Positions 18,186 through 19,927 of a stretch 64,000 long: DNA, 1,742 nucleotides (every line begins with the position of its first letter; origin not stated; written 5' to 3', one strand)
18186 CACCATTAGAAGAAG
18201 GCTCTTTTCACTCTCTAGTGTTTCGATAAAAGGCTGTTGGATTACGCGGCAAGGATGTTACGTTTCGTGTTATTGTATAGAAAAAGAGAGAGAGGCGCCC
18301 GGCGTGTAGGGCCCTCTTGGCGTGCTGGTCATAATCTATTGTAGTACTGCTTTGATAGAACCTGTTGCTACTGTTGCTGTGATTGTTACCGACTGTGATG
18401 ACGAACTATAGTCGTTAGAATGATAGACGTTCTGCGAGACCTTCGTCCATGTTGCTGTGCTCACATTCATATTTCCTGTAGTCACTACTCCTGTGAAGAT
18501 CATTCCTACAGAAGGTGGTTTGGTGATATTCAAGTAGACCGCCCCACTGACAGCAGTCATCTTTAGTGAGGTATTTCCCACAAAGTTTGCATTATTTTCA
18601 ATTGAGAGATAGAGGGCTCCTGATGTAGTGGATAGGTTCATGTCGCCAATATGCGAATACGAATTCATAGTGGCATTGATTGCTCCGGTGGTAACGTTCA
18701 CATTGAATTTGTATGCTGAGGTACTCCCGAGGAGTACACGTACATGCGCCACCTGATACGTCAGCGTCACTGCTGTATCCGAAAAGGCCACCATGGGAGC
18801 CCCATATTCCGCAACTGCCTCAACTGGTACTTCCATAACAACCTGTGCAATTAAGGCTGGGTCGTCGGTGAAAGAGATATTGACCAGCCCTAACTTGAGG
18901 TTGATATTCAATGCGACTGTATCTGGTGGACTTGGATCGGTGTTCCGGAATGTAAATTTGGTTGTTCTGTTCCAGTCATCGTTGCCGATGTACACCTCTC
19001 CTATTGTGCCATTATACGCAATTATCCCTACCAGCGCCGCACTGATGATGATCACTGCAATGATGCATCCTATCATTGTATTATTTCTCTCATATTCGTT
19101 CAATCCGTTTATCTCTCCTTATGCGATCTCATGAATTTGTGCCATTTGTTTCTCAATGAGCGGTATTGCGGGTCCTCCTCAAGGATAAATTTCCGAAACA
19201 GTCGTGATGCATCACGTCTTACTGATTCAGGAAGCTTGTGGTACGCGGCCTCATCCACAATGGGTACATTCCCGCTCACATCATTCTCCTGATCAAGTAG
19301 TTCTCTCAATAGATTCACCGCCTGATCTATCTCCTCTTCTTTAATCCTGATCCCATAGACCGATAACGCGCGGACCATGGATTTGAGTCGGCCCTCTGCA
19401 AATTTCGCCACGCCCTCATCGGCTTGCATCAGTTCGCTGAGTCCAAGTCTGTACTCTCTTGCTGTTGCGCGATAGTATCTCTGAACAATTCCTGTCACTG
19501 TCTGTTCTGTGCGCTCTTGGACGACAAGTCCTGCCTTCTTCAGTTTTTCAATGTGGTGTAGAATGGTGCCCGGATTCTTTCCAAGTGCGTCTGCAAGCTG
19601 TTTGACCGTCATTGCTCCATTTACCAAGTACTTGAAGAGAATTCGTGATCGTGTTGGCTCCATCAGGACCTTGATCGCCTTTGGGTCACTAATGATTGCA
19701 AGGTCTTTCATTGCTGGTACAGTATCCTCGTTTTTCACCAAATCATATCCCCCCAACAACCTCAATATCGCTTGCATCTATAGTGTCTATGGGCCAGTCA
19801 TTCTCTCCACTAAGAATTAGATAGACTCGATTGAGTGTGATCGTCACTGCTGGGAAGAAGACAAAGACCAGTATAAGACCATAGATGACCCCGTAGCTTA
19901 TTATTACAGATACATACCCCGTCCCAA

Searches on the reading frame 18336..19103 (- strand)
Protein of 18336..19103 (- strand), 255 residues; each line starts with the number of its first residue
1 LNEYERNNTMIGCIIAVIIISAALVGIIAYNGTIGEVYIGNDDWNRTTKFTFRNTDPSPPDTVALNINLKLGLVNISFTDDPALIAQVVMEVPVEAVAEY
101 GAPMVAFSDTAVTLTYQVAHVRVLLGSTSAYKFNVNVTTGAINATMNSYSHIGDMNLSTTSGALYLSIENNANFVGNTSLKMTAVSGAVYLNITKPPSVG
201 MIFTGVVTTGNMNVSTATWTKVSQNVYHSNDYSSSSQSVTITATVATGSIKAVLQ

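Call 9: search_protein_families(library=pfam, proteins=[window:18336-19103:-], max_evalue=0.001)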
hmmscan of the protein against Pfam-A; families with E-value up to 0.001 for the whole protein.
window:18336-19103:- (255 aa): 1 family
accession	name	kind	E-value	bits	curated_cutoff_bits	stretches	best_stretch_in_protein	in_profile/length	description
PF09922.15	LiaF-like_C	-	3.8e-05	24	29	1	145-251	8-113/114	Cell wall-active antibiotics response LiaF, C-terminal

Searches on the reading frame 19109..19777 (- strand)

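Call 84: search_protein_families(library=pfam, proteins=[window:19109-19777:-], max_evalue=0.0001)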
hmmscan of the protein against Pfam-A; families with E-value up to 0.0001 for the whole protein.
window:19109-19777:- (222 aa): 4 families
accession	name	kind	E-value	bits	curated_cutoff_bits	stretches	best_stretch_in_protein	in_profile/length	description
PF01022.26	HTH_5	-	2.7e-12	46.8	22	1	41-85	2-45/47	Bacterial regulatory protein, arsR family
PF12840.13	HTH_20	-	1.1e-10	41.7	27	1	38-87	1-50/51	Helix-turn-helix domain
PF13412.12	HTH_24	-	6.6e-08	32.4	21.9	1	41-85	3-47/48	Winged helix-turn-helix DNA-binding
PF25212.1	HVO_A0114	-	7.2e-05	22.9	27.6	0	29-93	10-74/84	HVO_A0114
